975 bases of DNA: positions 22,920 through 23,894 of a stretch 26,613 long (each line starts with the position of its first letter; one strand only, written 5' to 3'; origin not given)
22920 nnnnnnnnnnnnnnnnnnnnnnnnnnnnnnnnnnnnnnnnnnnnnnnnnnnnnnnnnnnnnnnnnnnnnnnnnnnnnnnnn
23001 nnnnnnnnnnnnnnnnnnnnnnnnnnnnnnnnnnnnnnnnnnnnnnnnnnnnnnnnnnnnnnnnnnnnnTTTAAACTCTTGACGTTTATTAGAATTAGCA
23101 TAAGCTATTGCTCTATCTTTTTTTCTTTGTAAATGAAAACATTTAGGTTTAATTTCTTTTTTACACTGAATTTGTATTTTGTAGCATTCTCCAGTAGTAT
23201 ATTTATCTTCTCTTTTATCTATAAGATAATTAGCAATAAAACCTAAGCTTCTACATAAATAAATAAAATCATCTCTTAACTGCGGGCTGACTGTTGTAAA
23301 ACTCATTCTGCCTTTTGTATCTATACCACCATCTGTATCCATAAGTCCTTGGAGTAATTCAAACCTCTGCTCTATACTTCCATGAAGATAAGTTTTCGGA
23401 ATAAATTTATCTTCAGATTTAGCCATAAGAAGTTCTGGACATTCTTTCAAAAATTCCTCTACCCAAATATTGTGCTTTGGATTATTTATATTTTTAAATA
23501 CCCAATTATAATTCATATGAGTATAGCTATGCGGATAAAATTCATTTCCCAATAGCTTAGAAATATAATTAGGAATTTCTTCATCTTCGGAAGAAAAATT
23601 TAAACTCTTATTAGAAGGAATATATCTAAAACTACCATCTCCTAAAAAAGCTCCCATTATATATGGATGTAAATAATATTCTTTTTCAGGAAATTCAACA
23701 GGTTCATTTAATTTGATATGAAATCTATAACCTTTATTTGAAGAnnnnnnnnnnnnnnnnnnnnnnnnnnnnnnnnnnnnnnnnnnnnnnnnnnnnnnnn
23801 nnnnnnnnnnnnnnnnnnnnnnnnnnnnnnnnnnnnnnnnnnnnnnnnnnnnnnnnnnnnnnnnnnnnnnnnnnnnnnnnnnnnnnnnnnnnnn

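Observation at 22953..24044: Class-3-like intein (Ala1 ... WCT ... THN|T) with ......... endonuclease splitting the DnaB P-loop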

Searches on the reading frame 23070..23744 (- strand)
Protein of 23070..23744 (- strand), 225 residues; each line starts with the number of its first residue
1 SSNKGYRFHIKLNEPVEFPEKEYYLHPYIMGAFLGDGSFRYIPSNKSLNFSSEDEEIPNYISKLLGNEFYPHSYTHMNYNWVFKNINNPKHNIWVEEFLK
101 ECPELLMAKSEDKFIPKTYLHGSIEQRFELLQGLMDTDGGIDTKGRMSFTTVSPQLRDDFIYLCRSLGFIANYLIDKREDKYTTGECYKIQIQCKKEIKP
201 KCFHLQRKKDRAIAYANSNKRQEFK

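Call 61: search_solved_structures(query=window:23070-23744:-, max_evalue=0.01, show_alignments=1)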
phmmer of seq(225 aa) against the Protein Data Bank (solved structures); distinct sequences matched with E-value up to 0.01: 5.
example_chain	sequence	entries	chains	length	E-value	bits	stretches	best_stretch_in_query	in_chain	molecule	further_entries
4m0m_A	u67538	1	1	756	0.00079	22.1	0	77-199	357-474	Putative uncharacterized protein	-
1um2_A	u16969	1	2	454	0.0049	19.5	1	27-173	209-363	ENDONUCLEASE PI-SCEI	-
1dfa_A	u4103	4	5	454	0.005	19.5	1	27-173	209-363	PI-SCEI ENDONUCLEASE | ENDONUCLEASE PI-SCEI | PI-SCEI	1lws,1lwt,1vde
1ef0_A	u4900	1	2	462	0.0052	19.4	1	27-173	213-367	PI-SCEI ENDONUCLEASE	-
1jva_A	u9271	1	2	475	0.0054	19.4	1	27-173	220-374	VMA1-DERIVED HOMING ENDONUCLEASE X10SSS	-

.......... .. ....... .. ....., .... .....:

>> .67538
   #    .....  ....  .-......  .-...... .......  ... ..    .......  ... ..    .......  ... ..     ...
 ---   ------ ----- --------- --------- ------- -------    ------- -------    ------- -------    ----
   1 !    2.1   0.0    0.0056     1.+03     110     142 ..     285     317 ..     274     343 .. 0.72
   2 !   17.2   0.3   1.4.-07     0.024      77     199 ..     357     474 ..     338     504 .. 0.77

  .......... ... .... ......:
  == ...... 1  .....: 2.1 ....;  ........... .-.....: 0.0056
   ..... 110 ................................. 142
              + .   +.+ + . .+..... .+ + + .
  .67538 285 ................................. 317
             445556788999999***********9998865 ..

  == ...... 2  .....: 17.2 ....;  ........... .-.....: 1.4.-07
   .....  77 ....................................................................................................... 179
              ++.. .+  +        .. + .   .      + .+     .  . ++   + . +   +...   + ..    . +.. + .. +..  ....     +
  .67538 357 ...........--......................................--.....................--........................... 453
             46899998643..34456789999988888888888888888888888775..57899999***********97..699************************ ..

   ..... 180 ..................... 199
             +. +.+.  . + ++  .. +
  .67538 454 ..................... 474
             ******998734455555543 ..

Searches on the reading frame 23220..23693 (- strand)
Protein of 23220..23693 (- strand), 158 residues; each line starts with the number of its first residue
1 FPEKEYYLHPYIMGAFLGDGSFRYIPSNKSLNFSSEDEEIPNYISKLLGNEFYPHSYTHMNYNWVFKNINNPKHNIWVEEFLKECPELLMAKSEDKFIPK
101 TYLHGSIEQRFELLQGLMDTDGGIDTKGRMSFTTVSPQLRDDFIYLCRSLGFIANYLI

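Call 62: search_solved_structures(query=window:23220-23693:-, max_evalue=0.1, show_alignments=3)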
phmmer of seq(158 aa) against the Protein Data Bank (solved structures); distinct sequences matched with E-value up to 0.1: 6.
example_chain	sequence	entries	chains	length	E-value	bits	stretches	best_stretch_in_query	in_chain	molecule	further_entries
1um2_A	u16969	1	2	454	0.0059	19.5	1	11-154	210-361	ENDONUCLEASE PI-SCEI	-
1dfa_A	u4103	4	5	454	0.006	19.5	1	11-154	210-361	PI-SCEI ENDONUCLEASE | ENDONUCLEASE PI-SCEI | PI-SCEI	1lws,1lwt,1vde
1ef0_A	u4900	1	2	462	0.0062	19.4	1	11-154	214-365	PI-SCEI ENDONUCLEASE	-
1jva_A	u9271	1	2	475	0.0063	19.4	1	11-154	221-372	VMA1-DERIVED HOMING ENDONUCLEASE X10SSS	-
4m0m_A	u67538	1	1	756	0.017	18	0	60-156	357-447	Putative uncharacterized protein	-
9cop_A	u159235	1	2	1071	0.026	17.4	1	11-154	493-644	V-type proton ATPase catalytic subunit A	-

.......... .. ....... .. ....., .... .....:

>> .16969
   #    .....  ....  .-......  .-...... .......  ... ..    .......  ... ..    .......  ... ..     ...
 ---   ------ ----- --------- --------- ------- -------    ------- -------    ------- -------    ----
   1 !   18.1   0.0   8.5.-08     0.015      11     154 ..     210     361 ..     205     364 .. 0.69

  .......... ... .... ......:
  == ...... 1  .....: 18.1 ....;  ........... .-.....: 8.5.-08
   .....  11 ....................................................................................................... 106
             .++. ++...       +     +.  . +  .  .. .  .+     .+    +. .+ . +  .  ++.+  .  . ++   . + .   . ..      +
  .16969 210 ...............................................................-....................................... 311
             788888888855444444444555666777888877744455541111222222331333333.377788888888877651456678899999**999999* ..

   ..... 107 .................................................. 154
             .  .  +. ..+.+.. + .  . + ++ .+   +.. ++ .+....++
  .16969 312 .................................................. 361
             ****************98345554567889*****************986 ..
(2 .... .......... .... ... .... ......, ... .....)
